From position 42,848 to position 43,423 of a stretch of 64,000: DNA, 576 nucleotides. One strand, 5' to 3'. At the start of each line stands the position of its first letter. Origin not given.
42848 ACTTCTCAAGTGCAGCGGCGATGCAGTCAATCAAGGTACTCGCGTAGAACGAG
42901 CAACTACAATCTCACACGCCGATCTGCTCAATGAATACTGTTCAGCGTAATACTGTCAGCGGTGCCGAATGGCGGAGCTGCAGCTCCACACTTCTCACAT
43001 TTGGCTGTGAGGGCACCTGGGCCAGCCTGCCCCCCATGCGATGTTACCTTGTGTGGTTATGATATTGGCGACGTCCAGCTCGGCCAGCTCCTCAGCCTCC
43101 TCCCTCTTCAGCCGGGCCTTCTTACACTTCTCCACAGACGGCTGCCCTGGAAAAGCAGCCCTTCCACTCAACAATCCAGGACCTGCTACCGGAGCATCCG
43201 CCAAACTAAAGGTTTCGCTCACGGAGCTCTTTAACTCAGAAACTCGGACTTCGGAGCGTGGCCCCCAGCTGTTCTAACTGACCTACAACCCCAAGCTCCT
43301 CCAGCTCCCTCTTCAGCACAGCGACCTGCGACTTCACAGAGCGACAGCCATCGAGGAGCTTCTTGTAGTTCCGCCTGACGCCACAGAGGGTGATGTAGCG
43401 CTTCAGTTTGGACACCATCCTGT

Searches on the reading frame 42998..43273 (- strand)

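Call 17: search_protein_families(library=pfam, proteins=[window:42998-43273:-], max_evalue=0.01)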
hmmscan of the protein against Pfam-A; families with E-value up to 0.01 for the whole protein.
window:42998-43273:- (92 aa): 1 family
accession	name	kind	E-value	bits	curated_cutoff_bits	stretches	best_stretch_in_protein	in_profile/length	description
PF09649.15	CHZ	-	0.0011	18.9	23.3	1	58-74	1-17/34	Histone chaperone domain CHZ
